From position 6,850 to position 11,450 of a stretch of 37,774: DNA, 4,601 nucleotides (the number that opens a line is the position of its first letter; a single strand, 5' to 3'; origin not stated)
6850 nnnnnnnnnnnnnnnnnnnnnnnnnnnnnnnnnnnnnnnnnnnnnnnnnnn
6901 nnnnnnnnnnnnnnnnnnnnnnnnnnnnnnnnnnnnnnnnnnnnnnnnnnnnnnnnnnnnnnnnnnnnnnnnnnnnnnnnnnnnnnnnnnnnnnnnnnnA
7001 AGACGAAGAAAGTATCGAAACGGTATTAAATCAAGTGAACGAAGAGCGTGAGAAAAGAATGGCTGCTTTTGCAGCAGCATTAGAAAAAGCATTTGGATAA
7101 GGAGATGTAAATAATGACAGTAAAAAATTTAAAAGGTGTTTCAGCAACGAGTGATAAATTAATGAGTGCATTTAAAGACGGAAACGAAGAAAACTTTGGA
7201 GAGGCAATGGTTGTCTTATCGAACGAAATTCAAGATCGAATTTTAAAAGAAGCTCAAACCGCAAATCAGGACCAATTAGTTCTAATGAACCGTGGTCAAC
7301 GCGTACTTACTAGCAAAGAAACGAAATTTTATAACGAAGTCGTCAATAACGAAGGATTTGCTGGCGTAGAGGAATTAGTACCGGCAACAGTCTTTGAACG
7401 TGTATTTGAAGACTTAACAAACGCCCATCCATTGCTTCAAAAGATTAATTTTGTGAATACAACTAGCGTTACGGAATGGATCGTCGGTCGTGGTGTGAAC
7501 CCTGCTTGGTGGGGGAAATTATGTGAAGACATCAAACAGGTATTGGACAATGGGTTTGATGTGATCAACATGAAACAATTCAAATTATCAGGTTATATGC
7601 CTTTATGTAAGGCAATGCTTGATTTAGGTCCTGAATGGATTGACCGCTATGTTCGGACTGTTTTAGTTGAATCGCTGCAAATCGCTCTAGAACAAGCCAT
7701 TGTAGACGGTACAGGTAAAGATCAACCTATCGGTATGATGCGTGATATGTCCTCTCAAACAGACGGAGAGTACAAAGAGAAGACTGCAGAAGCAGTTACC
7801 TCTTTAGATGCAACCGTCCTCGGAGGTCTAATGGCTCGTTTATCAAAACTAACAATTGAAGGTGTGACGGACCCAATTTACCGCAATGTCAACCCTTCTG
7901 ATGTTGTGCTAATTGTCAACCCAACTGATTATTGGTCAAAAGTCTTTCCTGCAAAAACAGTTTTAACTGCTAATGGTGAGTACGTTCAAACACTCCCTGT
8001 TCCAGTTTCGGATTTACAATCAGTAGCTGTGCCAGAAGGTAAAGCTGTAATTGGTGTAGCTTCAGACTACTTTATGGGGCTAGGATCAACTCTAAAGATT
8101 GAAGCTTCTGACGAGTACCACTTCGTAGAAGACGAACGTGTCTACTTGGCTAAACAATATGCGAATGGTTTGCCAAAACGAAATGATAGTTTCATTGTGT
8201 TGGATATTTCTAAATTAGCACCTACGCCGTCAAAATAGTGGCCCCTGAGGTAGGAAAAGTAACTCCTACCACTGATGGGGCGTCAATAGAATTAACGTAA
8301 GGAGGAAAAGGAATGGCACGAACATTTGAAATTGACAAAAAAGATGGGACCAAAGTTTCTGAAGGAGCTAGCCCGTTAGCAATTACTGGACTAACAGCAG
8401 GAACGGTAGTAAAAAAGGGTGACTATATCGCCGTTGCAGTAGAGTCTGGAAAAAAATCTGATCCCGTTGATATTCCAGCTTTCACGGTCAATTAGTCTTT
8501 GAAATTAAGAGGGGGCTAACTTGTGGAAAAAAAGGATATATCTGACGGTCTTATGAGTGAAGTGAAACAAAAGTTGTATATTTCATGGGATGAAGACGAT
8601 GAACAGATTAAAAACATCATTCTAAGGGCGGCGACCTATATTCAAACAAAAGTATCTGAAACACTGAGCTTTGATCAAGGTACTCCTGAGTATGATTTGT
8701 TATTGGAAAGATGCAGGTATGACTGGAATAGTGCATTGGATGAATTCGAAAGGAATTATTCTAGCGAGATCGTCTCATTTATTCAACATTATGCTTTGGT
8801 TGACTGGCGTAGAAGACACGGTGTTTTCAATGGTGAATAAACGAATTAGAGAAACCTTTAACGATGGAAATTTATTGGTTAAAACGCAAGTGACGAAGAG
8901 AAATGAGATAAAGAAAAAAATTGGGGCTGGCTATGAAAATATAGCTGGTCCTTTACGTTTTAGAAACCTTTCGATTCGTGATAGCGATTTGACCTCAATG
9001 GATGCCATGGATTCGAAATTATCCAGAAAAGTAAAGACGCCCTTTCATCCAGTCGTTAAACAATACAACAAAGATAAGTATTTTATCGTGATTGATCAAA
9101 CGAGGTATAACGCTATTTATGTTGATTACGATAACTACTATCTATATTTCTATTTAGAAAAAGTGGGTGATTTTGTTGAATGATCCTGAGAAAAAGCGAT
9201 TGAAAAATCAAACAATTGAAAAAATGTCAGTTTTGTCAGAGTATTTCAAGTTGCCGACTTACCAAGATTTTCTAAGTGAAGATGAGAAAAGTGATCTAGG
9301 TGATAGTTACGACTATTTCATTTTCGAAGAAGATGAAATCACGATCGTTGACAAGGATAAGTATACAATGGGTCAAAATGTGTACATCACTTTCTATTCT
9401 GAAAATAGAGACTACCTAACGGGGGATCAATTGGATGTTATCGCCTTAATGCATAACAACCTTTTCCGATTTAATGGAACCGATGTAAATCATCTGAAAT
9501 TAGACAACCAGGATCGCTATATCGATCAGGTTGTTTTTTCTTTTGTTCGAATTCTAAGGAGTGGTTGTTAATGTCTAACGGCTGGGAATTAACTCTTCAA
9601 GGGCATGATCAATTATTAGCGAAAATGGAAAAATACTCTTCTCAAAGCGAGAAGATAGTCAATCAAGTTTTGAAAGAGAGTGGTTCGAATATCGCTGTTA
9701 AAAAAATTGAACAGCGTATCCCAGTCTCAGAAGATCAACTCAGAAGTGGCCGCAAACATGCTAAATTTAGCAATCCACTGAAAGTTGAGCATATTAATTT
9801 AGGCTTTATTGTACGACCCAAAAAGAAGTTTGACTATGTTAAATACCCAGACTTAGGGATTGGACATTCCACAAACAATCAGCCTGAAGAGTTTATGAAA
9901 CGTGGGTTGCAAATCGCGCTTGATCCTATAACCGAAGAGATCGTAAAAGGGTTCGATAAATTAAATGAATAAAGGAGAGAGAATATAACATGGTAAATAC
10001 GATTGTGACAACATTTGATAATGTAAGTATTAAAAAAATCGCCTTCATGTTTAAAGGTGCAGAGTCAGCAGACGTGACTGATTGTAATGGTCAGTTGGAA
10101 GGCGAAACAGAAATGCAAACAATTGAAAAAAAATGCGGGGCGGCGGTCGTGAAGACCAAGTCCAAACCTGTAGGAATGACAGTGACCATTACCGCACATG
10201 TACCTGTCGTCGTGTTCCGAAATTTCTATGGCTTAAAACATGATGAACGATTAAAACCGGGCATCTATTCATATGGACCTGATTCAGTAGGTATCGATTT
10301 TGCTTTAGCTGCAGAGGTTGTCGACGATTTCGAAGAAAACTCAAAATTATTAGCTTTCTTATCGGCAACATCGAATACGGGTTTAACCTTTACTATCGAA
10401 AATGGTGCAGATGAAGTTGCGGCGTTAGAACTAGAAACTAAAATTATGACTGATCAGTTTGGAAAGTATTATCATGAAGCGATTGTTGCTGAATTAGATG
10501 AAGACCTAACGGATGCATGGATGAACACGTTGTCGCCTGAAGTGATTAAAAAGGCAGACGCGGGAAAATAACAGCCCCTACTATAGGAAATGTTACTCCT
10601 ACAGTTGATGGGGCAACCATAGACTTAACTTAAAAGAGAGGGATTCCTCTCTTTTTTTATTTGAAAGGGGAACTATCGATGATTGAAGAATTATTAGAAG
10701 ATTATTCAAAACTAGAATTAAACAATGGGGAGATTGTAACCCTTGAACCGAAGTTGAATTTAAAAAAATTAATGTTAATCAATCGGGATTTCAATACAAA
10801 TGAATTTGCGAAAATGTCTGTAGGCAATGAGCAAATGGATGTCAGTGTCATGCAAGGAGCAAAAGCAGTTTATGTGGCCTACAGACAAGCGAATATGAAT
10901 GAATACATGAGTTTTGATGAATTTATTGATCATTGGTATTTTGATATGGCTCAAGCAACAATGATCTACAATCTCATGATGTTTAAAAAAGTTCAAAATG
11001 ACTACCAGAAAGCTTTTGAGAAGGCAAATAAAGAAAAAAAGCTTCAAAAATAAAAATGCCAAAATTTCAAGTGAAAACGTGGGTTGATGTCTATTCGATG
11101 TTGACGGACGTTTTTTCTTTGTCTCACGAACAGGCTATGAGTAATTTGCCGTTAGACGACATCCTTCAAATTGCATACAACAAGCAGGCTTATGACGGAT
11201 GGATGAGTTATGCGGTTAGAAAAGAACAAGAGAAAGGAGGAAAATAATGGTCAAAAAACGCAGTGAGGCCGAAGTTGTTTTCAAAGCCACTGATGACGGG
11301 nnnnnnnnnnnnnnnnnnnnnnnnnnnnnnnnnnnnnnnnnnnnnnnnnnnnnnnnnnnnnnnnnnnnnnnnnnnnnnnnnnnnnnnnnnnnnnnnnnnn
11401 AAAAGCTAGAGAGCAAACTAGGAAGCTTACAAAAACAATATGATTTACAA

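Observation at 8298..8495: A single in-frame TAA and a Gly-rich RBS separate the capsid tag from a 60-aa Ig-like ORF: possible split Ig domain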

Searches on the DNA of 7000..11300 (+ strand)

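Call 7: search_dna_similar(query=window:7000-11300:+, collection=phages, mode=near, max_rows=30)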
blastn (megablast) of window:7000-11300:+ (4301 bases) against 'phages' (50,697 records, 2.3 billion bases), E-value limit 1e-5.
Records with a match: 1; places in all: 1; records where one place covers at least 80% of the query: 0.
Best place of each record, by identity: 60-80% 1.
By first word of the organism name: Enterococcus 1.
By host as written in the record: Enterococcus faecium 4995/20 1.
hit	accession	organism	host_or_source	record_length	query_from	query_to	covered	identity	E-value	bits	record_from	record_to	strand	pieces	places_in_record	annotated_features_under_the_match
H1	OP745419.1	Enterococcus phage 4995_1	Enterococcus faecium 4995/20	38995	52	1209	27%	77.4%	0e+0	676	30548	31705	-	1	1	major capsid protein | Clp protease ClpP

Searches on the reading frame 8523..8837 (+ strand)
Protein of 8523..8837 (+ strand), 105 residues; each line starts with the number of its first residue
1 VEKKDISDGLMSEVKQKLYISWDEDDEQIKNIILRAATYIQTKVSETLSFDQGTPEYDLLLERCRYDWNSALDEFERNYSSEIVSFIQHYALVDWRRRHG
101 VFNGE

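Call 8: search_protein_families(library=pfam, proteins=[window:8523-8837:+], max_evalue=10)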
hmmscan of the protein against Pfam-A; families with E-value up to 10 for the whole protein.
window:8523-8837:+ (105 aa): 2 families
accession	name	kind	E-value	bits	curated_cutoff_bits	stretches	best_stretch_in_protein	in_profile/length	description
PF05135.19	Phage_connect_1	-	3.5e-05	24.5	21.2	1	12-53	5-42/101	Phage gp6-like head-tail connector protein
PF04368.18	DUF507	-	0.044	14.2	24.7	1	4-63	100-171/182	Protein of unknown function (DUF507)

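Call 9: search_protein_families(library=phrogs, proteins=[window:8523-8837:+], max_evalue=1)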
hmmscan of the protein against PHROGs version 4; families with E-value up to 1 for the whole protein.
window:8523-8837:+ (105 aa): 3 families
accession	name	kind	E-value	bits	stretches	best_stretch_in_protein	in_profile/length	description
phrog_749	-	unknown function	5.4e-24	85.3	1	4-93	3-91/99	-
phrog_2550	-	unknown function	0.09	13.6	1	10-48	6-44/92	-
phrog_40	-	connector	0.12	12.8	1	11-66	44-85/201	head-tail adaptor Ad1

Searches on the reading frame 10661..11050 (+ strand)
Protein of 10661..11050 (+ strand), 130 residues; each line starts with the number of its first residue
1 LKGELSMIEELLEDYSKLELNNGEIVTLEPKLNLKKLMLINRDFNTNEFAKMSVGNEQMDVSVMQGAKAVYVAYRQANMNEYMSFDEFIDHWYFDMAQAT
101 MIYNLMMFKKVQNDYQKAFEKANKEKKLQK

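Call 8: search_protein_families(library=pfam, proteins=[window:10661-11050:+], max_evalue=10)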
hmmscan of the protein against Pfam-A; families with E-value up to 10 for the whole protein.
window:10661-11050:+ (130 aa): 1 family
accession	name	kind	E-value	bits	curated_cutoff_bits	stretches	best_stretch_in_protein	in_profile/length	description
PF00993.25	MHC_II_alpha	-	0.041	14.1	23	1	91-120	29-59/81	Class II histocompatibility antigen, alpha domain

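Call 9: search_protein_families(library=phrogs, proteins=[window:10661-11050:+], max_evalue=1)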
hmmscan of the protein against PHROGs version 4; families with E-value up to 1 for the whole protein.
window:10661-11050:+ (130 aa): 1 family
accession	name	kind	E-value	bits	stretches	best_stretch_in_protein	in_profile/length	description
phrog_5802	-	unknown function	7e-36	123.9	1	15-130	2-119/119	-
